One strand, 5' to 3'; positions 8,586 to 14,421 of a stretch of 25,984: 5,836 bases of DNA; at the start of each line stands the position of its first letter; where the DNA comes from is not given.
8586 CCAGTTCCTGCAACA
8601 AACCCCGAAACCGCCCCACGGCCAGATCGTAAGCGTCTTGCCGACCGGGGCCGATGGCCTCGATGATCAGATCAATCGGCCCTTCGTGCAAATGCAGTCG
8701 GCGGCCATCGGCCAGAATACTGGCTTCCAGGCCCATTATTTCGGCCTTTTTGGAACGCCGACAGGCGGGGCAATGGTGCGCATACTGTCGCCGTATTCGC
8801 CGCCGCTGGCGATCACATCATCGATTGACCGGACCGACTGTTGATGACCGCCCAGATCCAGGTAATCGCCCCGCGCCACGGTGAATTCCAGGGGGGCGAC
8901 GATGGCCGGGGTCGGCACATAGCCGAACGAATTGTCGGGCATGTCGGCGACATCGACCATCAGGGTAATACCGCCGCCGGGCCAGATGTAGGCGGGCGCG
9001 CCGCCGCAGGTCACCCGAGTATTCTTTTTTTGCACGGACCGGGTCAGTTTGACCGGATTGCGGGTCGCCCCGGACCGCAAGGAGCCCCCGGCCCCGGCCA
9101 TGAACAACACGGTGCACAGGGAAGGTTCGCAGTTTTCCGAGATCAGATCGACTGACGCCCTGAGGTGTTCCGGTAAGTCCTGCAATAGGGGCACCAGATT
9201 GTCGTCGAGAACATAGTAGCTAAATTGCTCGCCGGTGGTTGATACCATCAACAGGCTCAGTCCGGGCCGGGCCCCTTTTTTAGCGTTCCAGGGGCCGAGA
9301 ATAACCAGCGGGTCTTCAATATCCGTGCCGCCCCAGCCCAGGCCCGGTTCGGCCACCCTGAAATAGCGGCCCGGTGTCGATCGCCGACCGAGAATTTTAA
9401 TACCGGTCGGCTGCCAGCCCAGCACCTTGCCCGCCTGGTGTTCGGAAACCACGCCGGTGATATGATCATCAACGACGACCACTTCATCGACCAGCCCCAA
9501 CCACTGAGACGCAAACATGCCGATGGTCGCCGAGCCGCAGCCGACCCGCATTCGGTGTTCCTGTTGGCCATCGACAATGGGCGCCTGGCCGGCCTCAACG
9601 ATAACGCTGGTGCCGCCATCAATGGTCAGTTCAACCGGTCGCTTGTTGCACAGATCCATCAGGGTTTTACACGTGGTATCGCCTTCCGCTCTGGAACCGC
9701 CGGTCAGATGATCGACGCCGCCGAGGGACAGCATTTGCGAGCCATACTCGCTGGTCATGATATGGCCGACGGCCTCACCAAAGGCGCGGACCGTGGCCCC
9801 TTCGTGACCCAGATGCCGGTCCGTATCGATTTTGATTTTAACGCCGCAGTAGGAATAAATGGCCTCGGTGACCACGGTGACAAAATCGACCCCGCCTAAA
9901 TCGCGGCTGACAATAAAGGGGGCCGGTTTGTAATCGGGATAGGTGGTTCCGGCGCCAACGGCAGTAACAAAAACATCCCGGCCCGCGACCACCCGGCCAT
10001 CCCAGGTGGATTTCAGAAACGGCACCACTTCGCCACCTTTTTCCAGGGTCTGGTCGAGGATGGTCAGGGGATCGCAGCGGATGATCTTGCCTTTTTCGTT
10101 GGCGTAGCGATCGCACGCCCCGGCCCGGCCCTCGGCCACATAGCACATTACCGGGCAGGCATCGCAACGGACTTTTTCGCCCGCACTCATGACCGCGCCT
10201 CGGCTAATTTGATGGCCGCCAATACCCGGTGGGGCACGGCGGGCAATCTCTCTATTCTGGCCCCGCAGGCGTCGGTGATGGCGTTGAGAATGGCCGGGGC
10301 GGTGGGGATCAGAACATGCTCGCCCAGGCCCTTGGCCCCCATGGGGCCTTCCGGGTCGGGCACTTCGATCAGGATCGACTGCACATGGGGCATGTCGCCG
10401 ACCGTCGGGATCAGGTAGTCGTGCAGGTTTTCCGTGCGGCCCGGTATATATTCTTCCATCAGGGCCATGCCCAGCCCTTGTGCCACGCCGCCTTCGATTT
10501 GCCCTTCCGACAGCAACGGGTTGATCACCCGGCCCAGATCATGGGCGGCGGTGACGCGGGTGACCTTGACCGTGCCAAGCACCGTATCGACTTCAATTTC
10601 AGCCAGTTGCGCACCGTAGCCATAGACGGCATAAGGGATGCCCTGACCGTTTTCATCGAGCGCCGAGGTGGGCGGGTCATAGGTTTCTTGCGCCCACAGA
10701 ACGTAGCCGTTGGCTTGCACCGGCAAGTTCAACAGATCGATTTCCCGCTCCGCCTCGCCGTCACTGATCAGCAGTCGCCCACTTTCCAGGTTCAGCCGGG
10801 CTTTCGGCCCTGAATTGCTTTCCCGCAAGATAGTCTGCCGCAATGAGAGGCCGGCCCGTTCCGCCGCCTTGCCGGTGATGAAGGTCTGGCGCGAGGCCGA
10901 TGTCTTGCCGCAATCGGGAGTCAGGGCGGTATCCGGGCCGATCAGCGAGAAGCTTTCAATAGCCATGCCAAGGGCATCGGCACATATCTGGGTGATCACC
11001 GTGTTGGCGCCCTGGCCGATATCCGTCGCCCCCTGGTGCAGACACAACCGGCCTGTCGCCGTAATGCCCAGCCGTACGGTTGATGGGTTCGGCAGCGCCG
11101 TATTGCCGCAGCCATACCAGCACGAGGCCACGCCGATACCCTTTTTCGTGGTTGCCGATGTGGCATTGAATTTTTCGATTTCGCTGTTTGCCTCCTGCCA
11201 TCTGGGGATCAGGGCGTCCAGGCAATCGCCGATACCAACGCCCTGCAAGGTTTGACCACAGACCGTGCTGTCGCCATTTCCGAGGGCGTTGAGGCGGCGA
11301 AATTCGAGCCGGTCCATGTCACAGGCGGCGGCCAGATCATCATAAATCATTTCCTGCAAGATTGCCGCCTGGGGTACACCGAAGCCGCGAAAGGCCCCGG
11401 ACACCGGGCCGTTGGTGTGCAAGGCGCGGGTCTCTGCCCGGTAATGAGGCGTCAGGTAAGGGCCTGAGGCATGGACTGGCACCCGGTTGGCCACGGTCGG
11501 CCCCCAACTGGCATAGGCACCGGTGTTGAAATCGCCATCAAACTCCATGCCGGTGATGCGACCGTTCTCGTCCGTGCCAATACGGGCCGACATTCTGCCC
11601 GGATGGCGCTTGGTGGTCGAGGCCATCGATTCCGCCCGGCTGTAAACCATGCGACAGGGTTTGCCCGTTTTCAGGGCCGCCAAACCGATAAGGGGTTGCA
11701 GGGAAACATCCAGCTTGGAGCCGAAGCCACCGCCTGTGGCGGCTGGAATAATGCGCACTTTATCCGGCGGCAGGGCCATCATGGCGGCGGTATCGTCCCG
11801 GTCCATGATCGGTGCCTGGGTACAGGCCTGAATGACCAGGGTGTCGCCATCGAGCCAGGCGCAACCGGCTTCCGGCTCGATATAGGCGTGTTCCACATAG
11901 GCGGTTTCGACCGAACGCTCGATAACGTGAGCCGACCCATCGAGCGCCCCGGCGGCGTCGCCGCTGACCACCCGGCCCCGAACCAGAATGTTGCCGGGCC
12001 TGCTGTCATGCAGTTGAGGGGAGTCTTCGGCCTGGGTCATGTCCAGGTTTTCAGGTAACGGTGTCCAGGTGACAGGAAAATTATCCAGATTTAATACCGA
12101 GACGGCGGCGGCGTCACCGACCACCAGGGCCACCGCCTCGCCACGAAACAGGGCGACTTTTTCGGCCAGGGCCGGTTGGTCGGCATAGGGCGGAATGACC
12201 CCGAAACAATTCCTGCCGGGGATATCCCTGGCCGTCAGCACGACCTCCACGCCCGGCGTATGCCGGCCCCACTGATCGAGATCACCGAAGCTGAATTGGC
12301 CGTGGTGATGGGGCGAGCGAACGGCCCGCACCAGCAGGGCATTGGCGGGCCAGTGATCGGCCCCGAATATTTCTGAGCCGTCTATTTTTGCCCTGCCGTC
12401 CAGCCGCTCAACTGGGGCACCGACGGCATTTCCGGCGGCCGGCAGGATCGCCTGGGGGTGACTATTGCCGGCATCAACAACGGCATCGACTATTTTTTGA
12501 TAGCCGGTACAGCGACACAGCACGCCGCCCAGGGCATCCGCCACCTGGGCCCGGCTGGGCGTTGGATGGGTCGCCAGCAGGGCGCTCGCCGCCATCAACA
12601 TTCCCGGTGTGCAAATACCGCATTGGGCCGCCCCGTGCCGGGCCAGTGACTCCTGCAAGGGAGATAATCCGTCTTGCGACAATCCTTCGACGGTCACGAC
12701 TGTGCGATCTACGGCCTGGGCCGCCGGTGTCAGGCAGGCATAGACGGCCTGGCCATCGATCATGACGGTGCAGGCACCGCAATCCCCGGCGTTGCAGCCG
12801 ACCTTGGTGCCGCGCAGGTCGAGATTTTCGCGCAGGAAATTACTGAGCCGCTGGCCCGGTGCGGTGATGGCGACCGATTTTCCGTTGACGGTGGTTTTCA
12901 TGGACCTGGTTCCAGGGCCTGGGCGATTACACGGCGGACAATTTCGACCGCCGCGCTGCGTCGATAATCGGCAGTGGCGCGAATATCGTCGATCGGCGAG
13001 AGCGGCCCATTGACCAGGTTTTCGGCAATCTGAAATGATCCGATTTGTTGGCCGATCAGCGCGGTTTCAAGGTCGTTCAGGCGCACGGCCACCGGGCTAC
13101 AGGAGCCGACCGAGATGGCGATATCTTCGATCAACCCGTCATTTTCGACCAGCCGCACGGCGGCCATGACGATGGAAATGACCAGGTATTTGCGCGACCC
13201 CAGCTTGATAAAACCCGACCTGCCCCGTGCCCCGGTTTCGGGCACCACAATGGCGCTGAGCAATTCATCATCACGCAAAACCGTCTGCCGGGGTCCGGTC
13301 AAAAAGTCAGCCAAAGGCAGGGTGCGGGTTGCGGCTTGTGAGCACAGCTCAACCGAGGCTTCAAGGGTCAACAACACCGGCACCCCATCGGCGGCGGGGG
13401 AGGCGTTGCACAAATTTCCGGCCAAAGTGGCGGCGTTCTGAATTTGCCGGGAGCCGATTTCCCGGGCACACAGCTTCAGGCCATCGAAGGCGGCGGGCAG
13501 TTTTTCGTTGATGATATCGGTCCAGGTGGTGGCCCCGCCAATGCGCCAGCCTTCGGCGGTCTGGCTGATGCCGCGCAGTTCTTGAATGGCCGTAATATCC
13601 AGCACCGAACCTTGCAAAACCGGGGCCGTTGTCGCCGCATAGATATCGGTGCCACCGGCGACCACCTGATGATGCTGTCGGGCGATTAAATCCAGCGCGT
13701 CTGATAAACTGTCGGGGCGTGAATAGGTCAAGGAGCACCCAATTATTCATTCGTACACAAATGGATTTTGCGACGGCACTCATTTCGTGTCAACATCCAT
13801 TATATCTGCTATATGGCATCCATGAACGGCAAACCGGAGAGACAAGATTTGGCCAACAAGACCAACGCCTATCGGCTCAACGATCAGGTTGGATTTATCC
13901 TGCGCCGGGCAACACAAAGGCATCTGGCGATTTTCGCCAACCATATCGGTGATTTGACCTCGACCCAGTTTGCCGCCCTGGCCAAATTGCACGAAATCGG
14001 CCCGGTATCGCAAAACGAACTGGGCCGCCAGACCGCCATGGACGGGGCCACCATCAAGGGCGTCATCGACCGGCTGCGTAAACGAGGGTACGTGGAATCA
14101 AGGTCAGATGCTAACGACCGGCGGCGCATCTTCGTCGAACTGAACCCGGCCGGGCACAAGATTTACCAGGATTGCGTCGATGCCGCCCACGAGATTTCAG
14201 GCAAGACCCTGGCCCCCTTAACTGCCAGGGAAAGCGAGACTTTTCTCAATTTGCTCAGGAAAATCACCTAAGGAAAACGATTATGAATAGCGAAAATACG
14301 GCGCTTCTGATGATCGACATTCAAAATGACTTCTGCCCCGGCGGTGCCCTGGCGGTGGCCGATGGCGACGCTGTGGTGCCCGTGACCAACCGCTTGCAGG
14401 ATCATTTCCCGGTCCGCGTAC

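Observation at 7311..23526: Enamidase-less reductive nicotinate pathway with a co-regulated ATP-dependent lactamase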

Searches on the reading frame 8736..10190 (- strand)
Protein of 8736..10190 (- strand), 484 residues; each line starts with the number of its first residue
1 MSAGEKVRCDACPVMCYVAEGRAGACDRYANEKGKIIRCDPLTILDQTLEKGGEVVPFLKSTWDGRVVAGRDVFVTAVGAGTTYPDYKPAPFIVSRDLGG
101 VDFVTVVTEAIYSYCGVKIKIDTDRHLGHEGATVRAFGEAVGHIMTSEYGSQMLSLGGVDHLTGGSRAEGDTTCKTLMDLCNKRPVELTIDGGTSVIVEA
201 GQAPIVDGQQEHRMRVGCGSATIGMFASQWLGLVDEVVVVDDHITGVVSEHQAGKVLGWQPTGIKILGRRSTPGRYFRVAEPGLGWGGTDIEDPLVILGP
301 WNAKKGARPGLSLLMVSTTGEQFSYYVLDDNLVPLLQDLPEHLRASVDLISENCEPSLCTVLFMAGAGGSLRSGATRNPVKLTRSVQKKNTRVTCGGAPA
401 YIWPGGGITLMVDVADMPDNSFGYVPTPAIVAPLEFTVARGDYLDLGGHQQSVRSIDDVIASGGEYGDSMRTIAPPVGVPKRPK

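Call 3: search_protein_families(library=pfam, proteins=[window:8736-10190:-])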
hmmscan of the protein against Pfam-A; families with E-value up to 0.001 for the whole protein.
window:8736-10190:- (484 aa): 0 families

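Call 5: search_protein_families(library=ncbifam, proteins=[window:8736-10190:-], max_evalue=0.01)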
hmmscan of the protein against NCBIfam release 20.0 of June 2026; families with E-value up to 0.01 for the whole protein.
window:8736-10190:- (484 aa): 0 families

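Call 6: search_solved_structures(query=window:8736-10190:-, max_evalue=1)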
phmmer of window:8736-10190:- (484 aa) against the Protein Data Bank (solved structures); distinct sequences matched with E-value up to 1: 1.
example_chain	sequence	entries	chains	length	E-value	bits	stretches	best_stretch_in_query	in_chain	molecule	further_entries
1dx9_A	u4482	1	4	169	0.32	13.1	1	197-243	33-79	Flavodoxin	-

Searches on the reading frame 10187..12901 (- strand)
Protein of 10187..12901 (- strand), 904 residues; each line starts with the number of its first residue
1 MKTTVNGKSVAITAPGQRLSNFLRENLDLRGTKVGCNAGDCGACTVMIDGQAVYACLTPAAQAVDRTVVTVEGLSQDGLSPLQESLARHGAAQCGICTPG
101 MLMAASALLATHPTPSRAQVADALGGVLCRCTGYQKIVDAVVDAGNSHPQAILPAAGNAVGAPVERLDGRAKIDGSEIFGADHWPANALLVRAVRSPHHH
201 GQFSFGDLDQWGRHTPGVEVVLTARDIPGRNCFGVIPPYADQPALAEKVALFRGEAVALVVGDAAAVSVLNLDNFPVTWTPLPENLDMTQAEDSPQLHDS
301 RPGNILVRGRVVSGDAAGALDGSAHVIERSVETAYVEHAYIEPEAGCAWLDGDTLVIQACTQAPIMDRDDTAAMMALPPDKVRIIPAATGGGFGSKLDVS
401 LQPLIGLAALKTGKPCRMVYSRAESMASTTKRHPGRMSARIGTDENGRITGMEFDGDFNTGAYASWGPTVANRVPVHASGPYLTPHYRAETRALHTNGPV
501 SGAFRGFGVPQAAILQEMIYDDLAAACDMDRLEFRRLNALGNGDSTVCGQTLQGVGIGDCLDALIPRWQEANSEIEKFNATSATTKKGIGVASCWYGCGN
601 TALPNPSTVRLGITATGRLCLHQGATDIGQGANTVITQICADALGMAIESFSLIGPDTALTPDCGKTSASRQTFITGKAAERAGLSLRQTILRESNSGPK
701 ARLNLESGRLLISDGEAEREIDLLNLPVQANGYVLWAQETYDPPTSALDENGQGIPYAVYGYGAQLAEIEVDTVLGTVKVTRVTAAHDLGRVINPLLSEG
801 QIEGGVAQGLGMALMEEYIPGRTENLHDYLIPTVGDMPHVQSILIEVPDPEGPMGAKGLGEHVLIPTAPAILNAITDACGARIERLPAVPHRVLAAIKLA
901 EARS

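Call 3: search_protein_families(library=pfam, proteins=[window:10187-12901:-])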
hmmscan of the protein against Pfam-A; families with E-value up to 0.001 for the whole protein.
window:10187-12901:- (904 aa): 6 families
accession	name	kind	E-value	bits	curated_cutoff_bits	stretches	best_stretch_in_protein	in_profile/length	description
PF02738.23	MoCoBD_1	-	2.3e-68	230.4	27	1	297-539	1-244/244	Molybdopterin cofactor-binding domain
PF20256.3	MoCoBD_2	-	1.7e-67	228.4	27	1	567-838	7-283/283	Molybdopterin cofactor-binding domain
PF01799.25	Fer2_2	-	2.9e-27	95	30.3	1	70-141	1-74/75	[2Fe-2S] binding domain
PF00111.32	Fer2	-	1.5e-06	28.5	21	1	4-54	2-53/77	2Fe-2S iron-sulfur cluster binding domain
PF01315.27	Ald_Xan_dh_C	-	1.8e-06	28.7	31.3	1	179-269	6-96/110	Aldehyde oxidase and xanthine dehydrogenase, a/b hammerhead domain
PF13085.11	Fer2_3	-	3e-05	24.4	27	1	34-75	50-90/107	2Fe-2S iron-sulfur cluster binding domain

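Call 5: search_protein_families(library=ncbifam, proteins=[window:10187-12901:-], max_evalue=0.01)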
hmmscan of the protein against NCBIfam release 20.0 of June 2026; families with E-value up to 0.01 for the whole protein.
window:10187-12901:- (904 aa): 26 families (the best 25 are shown)
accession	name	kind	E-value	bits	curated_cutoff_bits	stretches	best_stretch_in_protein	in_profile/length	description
NF045668.1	pterin_aldehy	equivalog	4.6e-163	544.5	1100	1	4-898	6-905/905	molybdopterin-dependent aldehyde oxidoreductase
TIGR03311.1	Se_dep_XDH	equivalog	2.7e-157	525.3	830.45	2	4-692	4-679/848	selenium-dependent xanthine dehydrogenase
NF043082.1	XdhA_XDHase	equivalog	1.1e-130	437.2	780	1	160-899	1-754/758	xanthine dehydrogenase subunit XdhA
TIGR03196.1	pucD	equivalog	1.7e-128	430.2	783.65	1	160-893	3-754/763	xanthine dehydrogenase subunit D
NF007426.0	PRK09970.1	equivalog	2.1e-123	413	916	1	158-899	4-757/761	xanthine dehydrogenase molybdenum-binding subunit XdhA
TIGR03194.1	4hydrxCoA_A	equivalog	5e-115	385.6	994.55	1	165-896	2-745/746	4-hydroxybenzoyl-CoA reductase subunit alpha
NF041018.1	glyceraldDH_alpha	equivalog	6.4e-87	292.6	790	1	159-893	2-740/741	glyceraldehyde dehydrogenase subunit alpha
TIGR02965.1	xanthine_xdhB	equivalog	1.8e-84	284.4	849.5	1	186-897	28-754/758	xanthine dehydrogenase molybdopterin binding subunit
TIGR02969.1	mam_aldehyde_ox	subfamily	6e-81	272.5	1912.3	2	158-890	574-1291/1330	aldehyde oxidase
TIGR03313.1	Se_sel_red_Mo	hypoth_equivalog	3.2e-79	266.7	1101.9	2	308-897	358-949/951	molybdopterin-dependent oxidoreductase Mo/Fe-S-binding subunit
NF040766.1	CODH_aero_grp5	exception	2.1e-76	257.7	950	1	159-893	4-781/785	aerobic carbon-monoxide dehydrogenase large subunit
NF041671.1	peri_hyde_PaoC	equivalog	9e-62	209.5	1180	1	159-896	17-730/735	aldehyde oxidoreductase molybdenum-binding subunit PaoC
TIGR02416.1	CO_dehy_Mo_lg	equivalog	7.8e-48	163.2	991.15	2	610-881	479-752/770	aerobic carbon-monoxide dehydrogenase large subunit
TIGR03198.1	pucE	equivalog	4.1e-43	146.4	254.3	1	2-142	5-146/151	xanthine dehydrogenase subunit E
NF041020.1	glyceraldDH_gamma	equivalog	3.4e-42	143.8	290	1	4-145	16-159/164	glyceraldehyde dehydrogenase subunit gamma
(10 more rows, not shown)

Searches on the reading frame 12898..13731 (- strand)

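Call 3: search_protein_families(library=pfam, proteins=[window:12898-13731:-])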
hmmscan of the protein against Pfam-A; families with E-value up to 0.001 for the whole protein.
window:12898-13731:- (277 aa): 2 families
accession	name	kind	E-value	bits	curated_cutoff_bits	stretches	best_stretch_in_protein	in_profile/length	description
PF00941.27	FAD_binding_5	-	9.8e-41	139.8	27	1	2-165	4-169/170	FAD binding domain in molybdopterin dehydrogenase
PF03450.22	CO_deh_flav_C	-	1.5e-14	54.4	25.5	1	176-271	4-101/102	CO dehydrogenase flavoprotein C-terminal domain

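Call 5: search_protein_families(library=ncbifam, proteins=[window:12898-13731:-], max_evalue=0.01)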
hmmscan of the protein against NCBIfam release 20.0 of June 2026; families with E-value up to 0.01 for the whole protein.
window:12898-13731:- (277 aa): 8 families
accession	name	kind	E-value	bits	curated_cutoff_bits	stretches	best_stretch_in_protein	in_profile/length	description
NF043083.1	XdhB_XDHase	equivalog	7.5e-46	156.5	310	1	2-274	6-285/289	xanthine dehydrogenase subunit XdhB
NF007427.0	PRK09971.1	equivalog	1.4e-43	149.2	287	1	2-274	6-285/292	xanthine dehydrogenase FAD-binding subunit XdhB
TIGR02963.1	xanthine_xdhA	equivalog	9e-43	146.6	467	1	4-268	196-464/468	xanthine dehydrogenase small subunit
NF041019.1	glyceraldDH_beta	equivalog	4e-42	144.4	350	1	2-271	7-279/280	glyceraldehyde dehydrogenase subunit beta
TIGR03195.1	4hydrxCoA_B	equivalog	1.8e-22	79.9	404.55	2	4-109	8-116/321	4-hydroxybenzoyl-CoA reductase subunit beta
TIGR03199.1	pucC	equivalog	4.5e-22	78.6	306.05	1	6-263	1-260/264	xanthine dehydrogenase subunit C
TIGR03312.1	Se_sel_red_FAD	hypoth_equivalog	2.8e-17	62.8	241.5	1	3-269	4-247/257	molybdopterin-dependent oxidoreductase FAD-binding subunit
TIGR02969.1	mam_aldehyde_ox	subfamily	3.8e-08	31.3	1912.3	1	84-229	332-480/1330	aldehyde oxidase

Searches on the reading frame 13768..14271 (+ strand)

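Call 3: search_protein_families(library=pfam, proteins=[window:13768-14271:+])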
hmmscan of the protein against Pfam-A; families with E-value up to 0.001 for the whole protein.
window:13768-14271:+ (167 aa): 4 families
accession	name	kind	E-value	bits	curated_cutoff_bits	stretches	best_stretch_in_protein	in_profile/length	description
PF01047.28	MarR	-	7.7e-13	48.6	24.6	1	63-120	1-58/59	MarR family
PF12802.13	MarR_2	-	4.2e-11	43.3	27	1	62-120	2-61/61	MarR family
PF13463.12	HTH_27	-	5.9e-06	26.9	22.2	1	64-129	2-68/68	Winged helix DNA-binding domain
PF22381.2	Staph_reg_Sar_Rot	-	6.2e-05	23.5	27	1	62-134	11-83/85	Transcriptional regulator SarA/Rot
